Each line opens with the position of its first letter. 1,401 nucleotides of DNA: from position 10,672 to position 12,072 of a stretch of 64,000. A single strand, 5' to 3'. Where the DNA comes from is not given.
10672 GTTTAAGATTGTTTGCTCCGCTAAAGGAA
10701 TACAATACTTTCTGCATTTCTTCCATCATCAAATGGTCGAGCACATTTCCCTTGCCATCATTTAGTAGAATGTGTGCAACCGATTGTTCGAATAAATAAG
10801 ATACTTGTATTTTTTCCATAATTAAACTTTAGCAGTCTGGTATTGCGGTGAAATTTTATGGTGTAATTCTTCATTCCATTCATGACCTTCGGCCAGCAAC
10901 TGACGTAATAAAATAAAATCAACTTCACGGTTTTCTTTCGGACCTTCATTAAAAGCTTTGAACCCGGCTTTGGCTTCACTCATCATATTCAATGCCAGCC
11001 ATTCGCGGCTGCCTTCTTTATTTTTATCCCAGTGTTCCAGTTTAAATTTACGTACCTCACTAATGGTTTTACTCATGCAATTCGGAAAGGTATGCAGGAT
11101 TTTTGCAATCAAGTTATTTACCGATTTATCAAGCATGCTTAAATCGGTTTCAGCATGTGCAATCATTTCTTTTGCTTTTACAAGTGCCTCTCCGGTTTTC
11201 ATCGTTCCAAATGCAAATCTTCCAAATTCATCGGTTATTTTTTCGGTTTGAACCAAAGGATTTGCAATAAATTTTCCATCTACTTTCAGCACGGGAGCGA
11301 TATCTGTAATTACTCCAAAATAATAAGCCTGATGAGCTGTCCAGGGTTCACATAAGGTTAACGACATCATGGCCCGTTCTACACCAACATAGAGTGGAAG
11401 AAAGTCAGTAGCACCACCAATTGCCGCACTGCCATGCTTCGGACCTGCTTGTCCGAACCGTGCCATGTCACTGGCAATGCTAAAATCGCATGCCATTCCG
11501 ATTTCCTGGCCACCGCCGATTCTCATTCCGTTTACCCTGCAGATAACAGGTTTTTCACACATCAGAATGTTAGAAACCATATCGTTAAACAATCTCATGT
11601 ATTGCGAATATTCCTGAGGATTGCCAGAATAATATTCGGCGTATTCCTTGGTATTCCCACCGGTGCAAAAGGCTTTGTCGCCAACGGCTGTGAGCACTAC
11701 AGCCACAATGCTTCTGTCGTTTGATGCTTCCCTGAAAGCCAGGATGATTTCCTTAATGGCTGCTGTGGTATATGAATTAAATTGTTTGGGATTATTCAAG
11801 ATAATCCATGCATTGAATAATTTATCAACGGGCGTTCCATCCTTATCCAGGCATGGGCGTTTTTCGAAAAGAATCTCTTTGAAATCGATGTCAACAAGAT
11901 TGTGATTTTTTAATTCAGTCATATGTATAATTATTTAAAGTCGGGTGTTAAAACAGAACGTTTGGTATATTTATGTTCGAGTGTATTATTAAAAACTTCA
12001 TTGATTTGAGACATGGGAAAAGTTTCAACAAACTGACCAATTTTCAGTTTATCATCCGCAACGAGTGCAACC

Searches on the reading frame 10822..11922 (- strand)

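Call 5: search_protein_families(library=pfam, proteins=[window:10822-11922:-])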
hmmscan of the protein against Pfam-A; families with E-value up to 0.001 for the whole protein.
window:10822-11922:- (366 aa): 2 families
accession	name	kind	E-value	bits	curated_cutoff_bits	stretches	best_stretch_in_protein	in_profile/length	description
PF00378.25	ECH_1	-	1.7e-38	132.8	27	1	40-219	9-184/251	Enoyl-CoA hydratase/isomerase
PF16113.10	ECH_2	-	1.8e-20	74.1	27.2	1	39-208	3-171/335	Enoyl-CoA hydratase/isomerase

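Call 12: search_protein_families(library=ncbifam, proteins=[window:10822-11922:-], max_evalue=1e-10)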
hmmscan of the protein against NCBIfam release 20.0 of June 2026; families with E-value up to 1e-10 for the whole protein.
window:10822-11922:- (366 aa): 57 families (the best 25 are shown)
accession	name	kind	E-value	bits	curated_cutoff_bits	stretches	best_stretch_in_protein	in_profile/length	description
TIGR03200.1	dearomat_oah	equivalog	1.4e-175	583.6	464.45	1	4-355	1-357/360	6-oxocyclohex-1-ene-1-carbonyl-CoA hydratase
TIGR03210.1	badI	equivalog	1.3e-35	122.9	467.6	1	38-216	13-187/256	2-ketocyclohexanecarboxyl-CoA hydrolase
NF005637.0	PRK07396.1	equivalog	2.1e-34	119.2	380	1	38-217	24-201/273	1,4-dihydroxy-2-naphthoyl-CoA synthase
TIGR01929.1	menB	equivalog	8e-32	110.8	342.7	1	39-217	15-191/259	1,4-dihydroxy-2-naphthoyl-CoA synthase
NF046063.1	oxepin_alt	equivalog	4.2e-28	98.5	300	1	40-210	13-182/254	oxepin-CoA hydrolase, alternative type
NF004475.0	PRK05809.1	subfamily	1.3e-27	97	394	1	38-209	15-183/260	short-chain-enoyl-CoA hydratase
NF004840.0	PRK06190.1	equivalog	2.8e-27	95.9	253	1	40-211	17-184/260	enoyl-CoA hydratase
NF051848.1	EnCoAHydtEchA19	equivalog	2.4e-25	89.6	400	1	40-210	13-182/258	enoyl-CoA hydratase EchA19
NF004634.0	PRK05980.1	equivalog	5.4e-25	88.3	375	1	38-211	14-188/263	crotonase/enoyl-CoA hydratase family protein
NF042430.2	EnCoAhydt_DpgD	equivalog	1.2e-24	87.1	400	1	38-215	8-187/258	enoyl-CoA-hydratase DpgD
NF005802.0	PRK07657.1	equivalog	3.6e-24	85.7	363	1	39-217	16-191/260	enoyl-CoA hydratase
NF004796.0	PRK06144.1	subfamily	7.5e-24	84.6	272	1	38-214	19-194/262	enoyl-CoA hydratase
NF005700.0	PRK07511.1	subfamily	1e-23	84.3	274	1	41-209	17-184/260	enoyl-CoA hydratase family protein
TIGR02280.1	PaaB1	equivalog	1.5e-23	83.6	345.15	1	40-208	12-178/256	2-(1,2-epoxy-1,2-dihydrophenyl)acetyl-CoA isomerase PaaG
NF004795.0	PRK06143.1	subfamily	6.5e-23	81.6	283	1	41-217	23-195/260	enoyl-CoA hydratase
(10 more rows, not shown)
